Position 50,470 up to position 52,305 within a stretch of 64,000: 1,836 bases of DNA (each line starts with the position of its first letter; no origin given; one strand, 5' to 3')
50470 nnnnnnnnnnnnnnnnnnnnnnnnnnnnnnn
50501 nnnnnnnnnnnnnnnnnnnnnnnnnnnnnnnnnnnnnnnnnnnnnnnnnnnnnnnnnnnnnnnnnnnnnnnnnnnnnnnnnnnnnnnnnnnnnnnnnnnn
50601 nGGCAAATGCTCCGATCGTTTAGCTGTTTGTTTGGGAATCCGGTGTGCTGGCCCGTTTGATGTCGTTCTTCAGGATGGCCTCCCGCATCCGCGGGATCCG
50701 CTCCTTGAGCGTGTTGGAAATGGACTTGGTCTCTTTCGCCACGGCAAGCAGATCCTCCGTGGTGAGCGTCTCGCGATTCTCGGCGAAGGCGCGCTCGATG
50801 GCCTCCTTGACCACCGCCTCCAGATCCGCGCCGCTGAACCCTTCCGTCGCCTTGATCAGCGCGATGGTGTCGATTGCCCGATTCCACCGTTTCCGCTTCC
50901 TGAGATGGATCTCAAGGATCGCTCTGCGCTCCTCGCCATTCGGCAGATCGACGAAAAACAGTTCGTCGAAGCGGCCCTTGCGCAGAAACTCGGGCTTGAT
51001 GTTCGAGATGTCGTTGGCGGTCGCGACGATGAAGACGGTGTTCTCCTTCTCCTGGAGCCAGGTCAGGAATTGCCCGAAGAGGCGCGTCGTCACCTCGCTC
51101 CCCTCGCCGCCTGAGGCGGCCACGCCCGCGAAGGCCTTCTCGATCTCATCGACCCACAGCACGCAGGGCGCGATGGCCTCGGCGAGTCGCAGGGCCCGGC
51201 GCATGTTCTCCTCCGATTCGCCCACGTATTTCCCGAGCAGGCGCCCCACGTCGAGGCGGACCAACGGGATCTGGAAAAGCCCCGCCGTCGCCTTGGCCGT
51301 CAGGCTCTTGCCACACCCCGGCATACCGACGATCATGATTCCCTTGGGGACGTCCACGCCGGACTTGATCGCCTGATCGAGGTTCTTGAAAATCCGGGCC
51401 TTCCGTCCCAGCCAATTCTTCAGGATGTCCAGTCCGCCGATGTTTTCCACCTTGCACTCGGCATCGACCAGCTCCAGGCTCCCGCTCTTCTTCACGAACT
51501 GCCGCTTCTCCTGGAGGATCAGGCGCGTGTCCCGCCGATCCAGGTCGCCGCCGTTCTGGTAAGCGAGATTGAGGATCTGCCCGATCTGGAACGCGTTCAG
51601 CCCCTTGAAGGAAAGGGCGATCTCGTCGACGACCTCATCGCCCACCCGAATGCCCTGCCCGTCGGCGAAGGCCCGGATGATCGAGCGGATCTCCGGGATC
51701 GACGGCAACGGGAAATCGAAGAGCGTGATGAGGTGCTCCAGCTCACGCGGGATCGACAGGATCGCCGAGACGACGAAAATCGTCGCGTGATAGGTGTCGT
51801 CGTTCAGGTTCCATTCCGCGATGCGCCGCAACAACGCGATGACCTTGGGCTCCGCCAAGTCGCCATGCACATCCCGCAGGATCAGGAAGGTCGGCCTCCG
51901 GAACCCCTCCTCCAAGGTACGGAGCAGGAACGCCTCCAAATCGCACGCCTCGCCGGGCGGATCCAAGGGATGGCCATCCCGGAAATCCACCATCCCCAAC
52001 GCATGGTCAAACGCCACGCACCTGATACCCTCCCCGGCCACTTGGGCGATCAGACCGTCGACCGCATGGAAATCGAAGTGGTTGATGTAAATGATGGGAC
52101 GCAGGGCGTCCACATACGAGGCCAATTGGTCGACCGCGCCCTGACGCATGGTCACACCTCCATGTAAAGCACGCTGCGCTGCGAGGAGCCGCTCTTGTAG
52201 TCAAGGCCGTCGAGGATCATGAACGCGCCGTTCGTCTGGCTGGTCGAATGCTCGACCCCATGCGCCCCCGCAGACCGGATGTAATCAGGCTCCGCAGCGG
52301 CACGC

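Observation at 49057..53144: Three-gene lower-GC operon (unknown protein, AAA+ ATPase, glycine-zipper protein) as a candidate novel defence or toxin system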

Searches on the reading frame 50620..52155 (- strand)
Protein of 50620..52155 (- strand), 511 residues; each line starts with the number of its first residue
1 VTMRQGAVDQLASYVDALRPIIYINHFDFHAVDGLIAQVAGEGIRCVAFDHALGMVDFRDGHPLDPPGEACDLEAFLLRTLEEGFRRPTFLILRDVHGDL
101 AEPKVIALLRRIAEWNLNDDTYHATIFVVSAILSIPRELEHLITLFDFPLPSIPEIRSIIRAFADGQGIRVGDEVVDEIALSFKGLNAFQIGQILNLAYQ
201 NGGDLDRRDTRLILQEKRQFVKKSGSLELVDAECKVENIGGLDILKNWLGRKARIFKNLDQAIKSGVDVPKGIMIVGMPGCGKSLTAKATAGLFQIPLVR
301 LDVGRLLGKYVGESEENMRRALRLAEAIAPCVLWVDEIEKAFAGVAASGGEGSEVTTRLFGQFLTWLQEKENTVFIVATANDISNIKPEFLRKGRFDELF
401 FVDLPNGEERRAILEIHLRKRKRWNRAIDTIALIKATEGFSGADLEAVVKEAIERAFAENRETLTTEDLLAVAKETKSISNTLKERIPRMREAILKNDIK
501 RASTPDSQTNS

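Call 3: search_protein_families(library=pfam, proteins=[window:50620-52155:-], max_evalue=0.1)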
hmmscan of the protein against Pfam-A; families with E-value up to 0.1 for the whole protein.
window:50620-52155:- (511 aa): 9 families
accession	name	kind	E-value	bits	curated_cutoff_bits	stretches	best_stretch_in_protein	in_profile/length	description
PF00004.35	AAA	-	8.1e-29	101.2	21.2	1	273-403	1-130/131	ATPase family associated with various cellular activities (AAA)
PF17862.7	AAA_lid_3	-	1.3e-11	44.3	27.2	1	429-470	3-44/45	AAA+ lid domain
PF23902.1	AAA_lid_PRS2_C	-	0.0011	19.6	34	1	408-474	2-68/73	PRS2 AAA+ lid C-terminal domain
PF13191.12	AAA_16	-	0.0024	18.8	32.6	1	257-377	10-137/167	AAA ATPase domain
PF08625.16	Utp13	-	0.016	15.6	25.9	1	93-145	51-102/140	Utp13 specific WD40 associated domain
PF13401.12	AAA_22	-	0.031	15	27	0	273-293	8-28/130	AAA domain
PF07724.20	AAA_2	-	0.031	14.8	27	0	273-346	6-92/166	AAA domain (Cdc48 subfamily)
PF06745.19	ATPase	-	0.075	12.8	26.6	0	257-288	6-37/231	KaiC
PF13671.12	AAA_33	-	0.082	13.6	27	0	273-319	2-46/143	AAA domain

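Call 4: search_protein_families(library=padloc, proteins=[window:50620-52155:-], max_evalue=0.1)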
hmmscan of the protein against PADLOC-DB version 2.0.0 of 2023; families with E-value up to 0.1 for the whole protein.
window:50620-52155:- (511 aa): 7 families
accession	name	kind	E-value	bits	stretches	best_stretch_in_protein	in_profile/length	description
PDLC02196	IetA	-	8e-25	86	1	255-482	107-327/374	-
PDLC02195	IetA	-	6.1e-20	69.9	1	256-492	123-354/395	-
PDLC04232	IetA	-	1e-09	36.2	1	271-456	117-296/330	-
PDLC04231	IetA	-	1.3e-06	26.4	1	267-340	114-186/262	-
PDLC00915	TRIP13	-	1.2e-05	22.9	1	273-480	66-295/302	TRIP13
PDLC04140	mad8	-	0.0015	16.1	1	268-475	23-129/314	mads_8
PDLC01058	C3a64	-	0.029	12.8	0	171-204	27-60/72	Unknown function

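Call 5: search_protein_families(library=ncbifam, proteins=[window:50620-52155:-], max_evalue=0.1)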
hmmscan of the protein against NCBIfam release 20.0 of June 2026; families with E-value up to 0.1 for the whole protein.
window:50620-52155:- (511 aa): 16 families
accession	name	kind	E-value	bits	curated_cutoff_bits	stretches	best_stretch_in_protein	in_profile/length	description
NF003069.1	PRK03992.1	subfamily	4.9e-38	131.3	500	1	233-474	127-370/379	proteasome-activating nucleotidase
TIGR01243.1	CDC48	subfamily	9.6e-38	130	802.65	1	233-477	449-693/733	CDC48 family AAA ATPase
TIGR01242.2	TIGR01242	subfamily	7.4e-37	127.2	500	1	234-473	111-352/362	proteasome-activating nucleotidase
TIGR01241.2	FtsH_fam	equivalog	1.6e-34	119.7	600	1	237-471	162-397/598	ATP-dependent zinc metalloprotease FtsH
NF047747.1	PrtsmActNtasePan2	equivalog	2.4e-30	106.1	700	1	234-473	148-389/397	proteasome-activating nucleotidase Pan2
NF008004.0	PRK10733.1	equivalog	2e-29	102.1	1008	1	239-462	154-378/644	ATP-dependent zinc metalloprotease FtsH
NF047748.1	PrtsmActNtasePan1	equivalog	1.2e-28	100.3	750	1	235-471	146-384/405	proteasome-activating nucleotidase Pan1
NF041006.2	cell_div_CdvC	equivalog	1.4e-23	83.4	650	1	268-496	132-359/370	cell division protein CdvC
NF042959.1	IteA_antiphage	equivalog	6.2e-23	81.5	510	1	255-482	110-330/367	anti-phage ATPase IteA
TIGR03689.1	pup_AAA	equivalog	1.1e-18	67.2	504.75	1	265-465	211-419/512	proteasome ATPase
NF003745.1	PRK05342.1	equivalog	0.00021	20.3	359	1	263-340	101-185/418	ATP-dependent Clp protease ATP-binding subunit ClpX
TIGR00382.1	clpX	equivalog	0.0016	17.5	370.75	1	256-340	102-193/414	ATP-dependent protease ATP-binding subunit ClpX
TIGR00390.1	hslU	equivalog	0.003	16.5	362.45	1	258-322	36-100/441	ATP-dependent protease ATPase subunit HslU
TIGR00764.1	lon_rel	equivalog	0.027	13.1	516.6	0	262-294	29-61/608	ATP-dependent protease LonB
NF001866.0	PRK00625.1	equivalog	0.05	13.8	142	0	461-492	110-141/173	shikimate kinase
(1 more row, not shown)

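Call 6: search_protein_families(library=phrogs, proteins=[window:50620-52155:-], max_evalue=0.1)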
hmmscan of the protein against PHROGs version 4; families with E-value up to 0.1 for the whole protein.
window:50620-52155:- (511 aa): 14 families
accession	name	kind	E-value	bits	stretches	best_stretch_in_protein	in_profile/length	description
phrog_8638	-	unknown function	3.6e-112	376.8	1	3-505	17-541/568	-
phrog_10401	-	other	9.7e-42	144.5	1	216-491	416-649/667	ATPase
phrog_3757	-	unknown function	3.9e-35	122.9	1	256-482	112-330/367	-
phrog_30773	-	unknown function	8e-30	104.7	1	239-470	165-398/666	-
phrog_9172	-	unknown function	6.5e-17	62.5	1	260-459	98-303/509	-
phrog_10440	-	unknown function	3.8e-08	33.3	1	257-495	219-448/483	-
phrog_5534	-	unknown function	0.00046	20.5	1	269-375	26-132/273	-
phrog_7485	-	unknown function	0.00061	19.8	1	271-416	228-373/430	-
phrog_2107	-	other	0.0028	18.4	1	273-338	6-72/201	thymidylate kinase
phrog_4339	-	unknown function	0.0034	17.6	1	270-337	51-119/552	-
phrog_249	-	moron, auxiliary metabolic gene and host takeover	0.017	15.5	1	252-302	111-159/380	porphyrin biosynthesis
phrog_168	-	DNA, RNA and nucleotide metabolism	0.019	15.7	1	258-496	32-249/314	clamp loader of DNA polymerase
phrog_11838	-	DNA, RNA and nucleotide metabolism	0.033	14.3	0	268-302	38-72/420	clamp loader of DNA polymerase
phrog_10255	-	other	0.073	13.8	0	271-299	2-31/230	kinase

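Call 7: find_homologous_proteins(query=window:50620-52155:-, max_evalue=1e-10)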
Query window:50620-52155:- (511 aa): 8000 proteins with E <= 1e-10 among 8000 candidates; the best 120 are listed.
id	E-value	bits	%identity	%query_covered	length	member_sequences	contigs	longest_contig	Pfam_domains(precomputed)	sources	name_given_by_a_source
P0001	0.0e+0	1131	100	100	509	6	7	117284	PF00004.36,PF17862.8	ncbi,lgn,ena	-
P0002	0.0e+0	1112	98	100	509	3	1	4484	PF00004.36,PF17862.8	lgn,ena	-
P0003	7.9e-222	756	67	99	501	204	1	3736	PF00004.36,PF17862.8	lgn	-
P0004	1.0e-220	752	67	99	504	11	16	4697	PF00004.36,PF17862.8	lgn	-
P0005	1.6e-219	748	66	99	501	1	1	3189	PF00004.36,PF17862.8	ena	-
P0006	4.9e-219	746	66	99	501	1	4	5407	PF00004.36,PF17862.8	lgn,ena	-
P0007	8.8e-219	745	66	99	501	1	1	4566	PF00004.36,PF17862.8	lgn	-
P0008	1.1e-218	745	66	99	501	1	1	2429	PF00004.36,PF17862.8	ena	-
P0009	1.3e-218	745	68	99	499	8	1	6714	PF00004.36,PF17862.8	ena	-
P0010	1.8e-218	744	66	99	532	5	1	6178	PF00004.36,PF17862.8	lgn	-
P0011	2.0e-218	744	66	99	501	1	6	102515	PF00004.36,PF17862.8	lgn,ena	-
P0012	2.1e-218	744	66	99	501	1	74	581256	PF00004.36,PF17862.8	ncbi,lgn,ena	-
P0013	2.9e-218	744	66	99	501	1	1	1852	PF00004.36,PF17862.8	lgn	-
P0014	3.0e-218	744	66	99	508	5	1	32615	PF00004.36,PF17862.8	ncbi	-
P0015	3.2e-218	744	66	99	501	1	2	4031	PF00004.36,PF17862.8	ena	-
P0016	3.4e-218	744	66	99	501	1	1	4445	PF00004.36,PF17862.8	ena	-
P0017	4.1e-218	743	66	99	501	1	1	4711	PF00004.36,PF17862.8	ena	-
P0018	4.1e-218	743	66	99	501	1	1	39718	PF00004.36,PF17862.8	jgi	-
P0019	4.3e-218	743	66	99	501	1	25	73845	PF00004.36,PF17862.8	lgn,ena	-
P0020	4.4e-218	743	66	99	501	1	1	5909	PF00004.36,PF17862.8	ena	-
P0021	6.2e-218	743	66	99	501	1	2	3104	PF00004.36,PF17862.8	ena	-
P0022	6.4e-218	743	66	99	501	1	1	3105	PF00004.36,PF17862.8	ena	-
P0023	6.9e-218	743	66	99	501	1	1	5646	PF00004.36,PF17862.8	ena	-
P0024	8.5e-218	742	66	99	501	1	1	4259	PF00004.36,PF17862.8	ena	-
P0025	1.2e-217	742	66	99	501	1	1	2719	PF00004.36,PF17862.8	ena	-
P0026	1.5e-217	741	66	99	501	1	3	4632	PF00004.36,PF17862.8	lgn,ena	-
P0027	1.5e-217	741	68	99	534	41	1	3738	PF00004.36,PF17862.8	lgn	-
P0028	1.9e-217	741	66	99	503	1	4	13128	PF00004.36,PF17862.8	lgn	-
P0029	2.0e-217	741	66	99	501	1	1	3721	PF00004.36,PF17862.8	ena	-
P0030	2.7e-217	741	66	99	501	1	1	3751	PF00004.36,PF17862.8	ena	-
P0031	3.0e-217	740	66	99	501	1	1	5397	PF00004.36,PF17862.8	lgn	-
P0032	3.5e-217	740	66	99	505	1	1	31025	PF00004.36,PF17862.8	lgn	-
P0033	3.9e-217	740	67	98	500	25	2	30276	PF00004.36,PF17862.8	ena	-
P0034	4.7e-217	740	67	99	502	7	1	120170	PF00004.36,PF17862.8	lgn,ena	-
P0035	9.1e-217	739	66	99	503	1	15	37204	PF00004.36,PF17862.8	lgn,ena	-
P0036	9.7e-217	739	66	99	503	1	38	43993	PF00004.36,PF17862.8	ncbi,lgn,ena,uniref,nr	ncbi:AAA family ATPase [Butyricicoccus pullicaecorum]|uniref:Uncharacterized AAA domain-containing p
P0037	1.4e-216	738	66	99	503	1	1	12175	PF00004.36,PF17862.8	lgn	-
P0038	1.4e-216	738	66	99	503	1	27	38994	PF00004.36,PF17862.8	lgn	-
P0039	1.6e-216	738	68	99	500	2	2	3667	PF00004.36,PF17862.8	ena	-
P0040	1.7e-216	738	68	99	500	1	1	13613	PF00004.36,PF17862.8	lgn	-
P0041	1.7e-216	738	66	99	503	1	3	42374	PF00004.36,PF17862.8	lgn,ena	-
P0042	1.7e-216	738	67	99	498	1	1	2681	PF00004.36,PF17862.8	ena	-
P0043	1.8e-216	738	65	99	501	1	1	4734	PF00004.36,PF17862.8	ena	-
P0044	1.8e-216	738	66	99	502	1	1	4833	PF00004.36,PF17862.8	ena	-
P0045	2.1e-216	738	66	99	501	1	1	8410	PF00004.36,PF17862.8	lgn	-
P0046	2.4e-216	737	66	99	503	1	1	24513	PF00004.36,PF17862.8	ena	-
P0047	2.4e-216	737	66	99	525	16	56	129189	PF00004.36,PF17862.8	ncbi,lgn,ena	-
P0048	2.5e-216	737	66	99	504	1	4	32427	PF00004.36,PF17862.8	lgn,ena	-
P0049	2.7e-216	737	66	99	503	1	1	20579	PF00004.36,PF17862.8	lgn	-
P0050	3.0e-216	737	66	99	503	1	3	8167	PF00004.36,PF17862.8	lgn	-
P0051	3.2e-216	737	66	99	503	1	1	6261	PF00004.36,PF17862.8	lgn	-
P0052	3.3e-216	737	67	99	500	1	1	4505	PF00004.36,PF17862.8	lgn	-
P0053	3.3e-216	737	66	99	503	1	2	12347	PF00004.36,PF17862.8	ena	-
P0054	3.4e-216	737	66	99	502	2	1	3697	PF00004.36,PF17862.8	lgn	-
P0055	3.6e-216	737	67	99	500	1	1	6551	PF00004.36,PF17862.8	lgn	-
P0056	3.8e-216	737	65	100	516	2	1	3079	PF00004.36,PF17862.8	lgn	-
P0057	4.0e-216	737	65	99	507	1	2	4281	PF00004.36,PF17862.8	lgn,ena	-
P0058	4.0e-216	737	65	99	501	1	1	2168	PF00004.36,PF17862.8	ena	-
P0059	4.1e-216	737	66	99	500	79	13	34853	PF00004.36,PF17862.8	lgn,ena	-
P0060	5.1e-216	736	66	99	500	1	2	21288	PF00004.36,PF17862.8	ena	-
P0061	5.4e-216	736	67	99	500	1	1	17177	PF00004.36,PF17862.8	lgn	-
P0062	5.5e-216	736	67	98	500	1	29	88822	PF00004.36,PF17862.8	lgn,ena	-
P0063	7.9e-216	736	65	99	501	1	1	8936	PF00004.36,PF17862.8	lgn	-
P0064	1.2e-215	735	67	99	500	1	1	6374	PF00004.36,PF17862.8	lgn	-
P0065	1.4e-215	735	65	99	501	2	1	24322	PF00004.36,PF17862.8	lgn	-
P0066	1.7e-215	735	66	99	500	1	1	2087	PF00004.36,PF17862.8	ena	-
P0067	1.9e-215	734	66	99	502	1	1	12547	PF00004.36,PF17862.8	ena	-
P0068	2.3e-215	734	66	99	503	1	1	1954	PF00004.36,PF17862.8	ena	-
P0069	3.3e-215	734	66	99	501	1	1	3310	PF00004.36,PF17862.8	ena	-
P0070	4.7e-215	733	65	99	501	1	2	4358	PF00004.36,PF17862.8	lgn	-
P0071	4.8e-215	733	65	99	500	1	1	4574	PF00004.36,PF17862.8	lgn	-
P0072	5.0e-215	733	66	99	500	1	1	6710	PF00004.36,PF17862.8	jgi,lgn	-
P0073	5.7e-215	733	67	99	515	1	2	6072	PF00004.36,PF17862.8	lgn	-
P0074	6.0e-215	733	65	99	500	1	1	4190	PF00004.36,PF17862.8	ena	-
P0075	6.5e-215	733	65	99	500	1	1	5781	PF00004.36,PF17862.8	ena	-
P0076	7.9e-215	732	66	99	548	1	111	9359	PF00004.36,PF17862.8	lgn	-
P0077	7.9e-215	732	66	99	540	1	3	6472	PF00004.36,PF17862.8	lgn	-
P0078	8.6e-215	732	65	99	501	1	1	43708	PF00004.36,PF17862.8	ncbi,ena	-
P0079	9.6e-215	732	66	99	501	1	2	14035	PF00004.36,PF17862.8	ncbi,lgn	-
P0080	1.3e-214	732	65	100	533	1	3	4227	PF00004.36,PF17862.8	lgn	-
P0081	1.3e-214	732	65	99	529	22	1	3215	PF00004.36,PF17862.8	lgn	-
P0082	1.4e-214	732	65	99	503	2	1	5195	PF00004.36,PF17862.8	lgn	-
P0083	1.5e-214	732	66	99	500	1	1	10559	PF00004.36,PF17862.8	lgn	-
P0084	1.5e-214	732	65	100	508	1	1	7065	PF00004.36,PF17862.8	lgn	-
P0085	1.7e-214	731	66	99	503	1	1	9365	PF23902.1,PF00004.36,PF17862.8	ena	-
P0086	1.8e-214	731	66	99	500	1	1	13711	PF00004.36,PF17862.8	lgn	-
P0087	2.1e-214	731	66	99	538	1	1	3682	PF00004.36,PF17862.8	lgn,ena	-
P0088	2.1e-214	731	66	99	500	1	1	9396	PF00004.36,PF17862.8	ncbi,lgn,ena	-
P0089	2.1e-214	731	65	99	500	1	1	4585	PF00004.36,PF17862.8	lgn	-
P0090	2.3e-214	731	65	99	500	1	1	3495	PF00004.36,PF17862.8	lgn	-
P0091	2.8e-214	731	66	99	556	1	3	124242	PF00004.36,PF17862.8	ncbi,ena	-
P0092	2.8e-214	731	66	99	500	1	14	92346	PF00004.36,PF17862.8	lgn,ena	-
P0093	3.0e-214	731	66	99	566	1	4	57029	PF00004.36,PF17862.8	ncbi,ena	-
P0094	3.1e-214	731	66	99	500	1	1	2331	PF00004.36,PF17862.8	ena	-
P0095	3.1e-214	730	65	99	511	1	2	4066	PF00004.36,PF17862.8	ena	-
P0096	3.2e-214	730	66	99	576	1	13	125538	PF00004.36,PF17862.8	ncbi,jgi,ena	-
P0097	3.2e-214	730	65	99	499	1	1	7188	PF00004.36,PF17862.8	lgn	-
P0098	3.5e-214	730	66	99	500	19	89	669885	PF00004.36,PF17862.8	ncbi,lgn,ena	-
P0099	4.1e-214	730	65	99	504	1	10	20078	PF00004.36,PF17862.8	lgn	-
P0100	4.5e-214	730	65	99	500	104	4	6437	PF00004.36,PF17862.8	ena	-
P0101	5.1e-214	730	65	99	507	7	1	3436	PF00004.36,PF17862.8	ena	-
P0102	5.2e-214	730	65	99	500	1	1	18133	PF00004.36,PF17862.8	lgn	-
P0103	8.3e-214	729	65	99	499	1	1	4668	PF00004.36,PF17862.8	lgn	-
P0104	9.3e-214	729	65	99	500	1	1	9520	PF00004.36,PF17862.8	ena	-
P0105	1.0e-213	729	65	99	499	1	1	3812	PF00004.36,PF17862.8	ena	-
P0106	1.0e-213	729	65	99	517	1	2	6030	PF00004.36,PF17862.8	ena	-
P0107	1.1e-213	729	65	99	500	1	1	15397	PF00004.36,PF17862.8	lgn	-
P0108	1.3e-213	728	65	99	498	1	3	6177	PF00004.36,PF17862.8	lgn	-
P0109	1.3e-213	728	66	99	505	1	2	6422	PF00004.36,PF17862.8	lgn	-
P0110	1.4e-213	728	65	99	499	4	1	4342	PF00004.36,PF17862.8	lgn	-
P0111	1.5e-213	728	65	99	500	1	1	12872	PF00004.36,PF17862.8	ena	-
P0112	1.7e-213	728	66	99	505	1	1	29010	PF00004.36,PF17862.8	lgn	-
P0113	1.7e-213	728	65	99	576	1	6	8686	PF00004.36,PF17862.8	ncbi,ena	-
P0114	1.7e-213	728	67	98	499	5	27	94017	PF00004.36,PF17862.8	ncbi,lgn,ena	-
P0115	1.8e-213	728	66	99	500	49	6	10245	PF00004.36,PF17862.8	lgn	-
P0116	1.8e-213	728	66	99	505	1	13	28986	PF00004.36,PF17862.8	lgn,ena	-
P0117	2.0e-213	728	65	99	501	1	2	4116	PF00004.36,PF17862.8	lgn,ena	-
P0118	2.0e-213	728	66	99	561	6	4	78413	PF00004.36,PF17862.8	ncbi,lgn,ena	-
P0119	2.1e-213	728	66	99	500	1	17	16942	PF00004.36,PF17862.8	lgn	-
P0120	2.3e-213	728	65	99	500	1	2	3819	PF00004.36,PF17862.8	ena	-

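Call 8: find_encoding_contigs(protein=P0036, flank=7000, max_places=5)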
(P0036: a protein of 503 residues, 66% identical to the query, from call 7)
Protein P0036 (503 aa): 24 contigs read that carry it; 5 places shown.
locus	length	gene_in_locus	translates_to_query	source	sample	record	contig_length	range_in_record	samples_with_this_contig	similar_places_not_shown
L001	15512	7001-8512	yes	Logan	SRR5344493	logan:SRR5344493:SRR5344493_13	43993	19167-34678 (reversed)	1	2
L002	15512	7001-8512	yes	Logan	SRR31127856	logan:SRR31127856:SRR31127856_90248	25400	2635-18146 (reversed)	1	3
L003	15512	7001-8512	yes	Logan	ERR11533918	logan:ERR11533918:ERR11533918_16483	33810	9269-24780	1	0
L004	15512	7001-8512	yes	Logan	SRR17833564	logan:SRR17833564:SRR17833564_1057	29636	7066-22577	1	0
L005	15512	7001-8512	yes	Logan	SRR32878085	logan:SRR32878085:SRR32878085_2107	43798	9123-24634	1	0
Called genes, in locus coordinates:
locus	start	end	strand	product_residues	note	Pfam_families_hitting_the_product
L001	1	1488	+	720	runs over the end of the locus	PF00350:Dynamin_N, PF01926:MMR_HSR1 (faint)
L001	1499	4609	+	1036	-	PF01935:DUF87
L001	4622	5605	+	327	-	PF13930:Endonuclea_NS_2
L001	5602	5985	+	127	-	-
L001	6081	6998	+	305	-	-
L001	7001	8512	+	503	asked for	PF00004:AAA, PF17862:AAA_lid_3 (weak)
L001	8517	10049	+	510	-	PF13488:Gly-zipper_Omp (weak)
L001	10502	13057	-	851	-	PF13091:PLDc_2, PF00270:DEAD (weak), PF04851:ResIII, PF00271:Helicase_C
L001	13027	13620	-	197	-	PF13489:Methyltransf_23 (weak), PF08241:Methyltransf_11, PF08242:Methyltransf_12, PF13649:Methyltransf_25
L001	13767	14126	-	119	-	-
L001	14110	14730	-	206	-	-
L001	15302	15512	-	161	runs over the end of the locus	-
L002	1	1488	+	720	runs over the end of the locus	PF00350:Dynamin_N, PF01926:MMR_HSR1 (faint)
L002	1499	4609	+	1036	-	PF01935:DUF87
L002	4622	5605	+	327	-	PF13930:Endonuclea_NS_2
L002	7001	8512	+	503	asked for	PF00004:AAA, PF17862:AAA_lid_3 (weak)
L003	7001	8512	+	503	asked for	PF00004:AAA, PF17862:AAA_lid_3 (weak)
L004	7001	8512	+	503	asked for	PF00004:AAA, PF17862:AAA_lid_3 (weak)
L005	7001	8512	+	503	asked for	PF00004:AAA, PF17862:AAA_lid_3 (weak)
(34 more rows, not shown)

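Call 9: find_encoding_contigs(protein=P0012, flank=7000, max_places=5)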
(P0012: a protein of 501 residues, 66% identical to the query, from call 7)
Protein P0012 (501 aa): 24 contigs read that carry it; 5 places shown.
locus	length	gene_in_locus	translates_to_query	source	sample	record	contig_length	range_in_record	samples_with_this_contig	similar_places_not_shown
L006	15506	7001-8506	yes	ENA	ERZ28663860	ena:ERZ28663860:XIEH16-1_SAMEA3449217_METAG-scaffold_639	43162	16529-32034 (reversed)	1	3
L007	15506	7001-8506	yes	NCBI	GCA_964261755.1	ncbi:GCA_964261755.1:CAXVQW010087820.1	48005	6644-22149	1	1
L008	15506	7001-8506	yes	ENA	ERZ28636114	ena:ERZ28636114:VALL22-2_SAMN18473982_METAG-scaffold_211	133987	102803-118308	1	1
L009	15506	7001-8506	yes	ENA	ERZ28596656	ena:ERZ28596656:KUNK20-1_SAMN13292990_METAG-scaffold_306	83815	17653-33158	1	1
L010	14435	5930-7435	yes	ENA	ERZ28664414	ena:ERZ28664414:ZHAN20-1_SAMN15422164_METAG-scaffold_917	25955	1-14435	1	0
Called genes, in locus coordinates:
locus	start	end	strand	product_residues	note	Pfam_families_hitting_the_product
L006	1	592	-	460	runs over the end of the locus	PF03432:Relaxase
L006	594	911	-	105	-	PF21983:NikA-like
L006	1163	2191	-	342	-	PF13481:AAA_25, PF03796:DnaB_C (faint), PF13401:AAA_22 (faint)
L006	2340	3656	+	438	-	PF19553:DUF6076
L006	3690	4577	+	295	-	-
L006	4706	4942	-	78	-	PF01381:HTH_3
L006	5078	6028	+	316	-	PF13280:WYL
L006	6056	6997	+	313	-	-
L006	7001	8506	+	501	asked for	PF00004:AAA, PF17862:AAA_lid_3 (weak)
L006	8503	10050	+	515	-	-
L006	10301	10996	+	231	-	PF19448:DUF5986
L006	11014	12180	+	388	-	PF01381:HTH_3, PF12844:HTH_19, PF06114:Peptidase_M78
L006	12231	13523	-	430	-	PF00239:Resolvase, PF07508:Recombinase, PF13408:Zn_ribbon_recom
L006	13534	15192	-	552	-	PF00239:Resolvase, PF07508:Recombinase, PF13408:Zn_ribbon_recom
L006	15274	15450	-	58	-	-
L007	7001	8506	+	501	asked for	PF00004:AAA, PF17862:AAA_lid_3 (weak)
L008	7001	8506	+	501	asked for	PF00004:AAA, PF17862:AAA_lid_3 (weak)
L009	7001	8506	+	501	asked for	PF00004:AAA, PF17862:AAA_lid_3 (weak)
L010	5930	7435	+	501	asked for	PF00004:AAA, PF17862:AAA_lid_3 (weak)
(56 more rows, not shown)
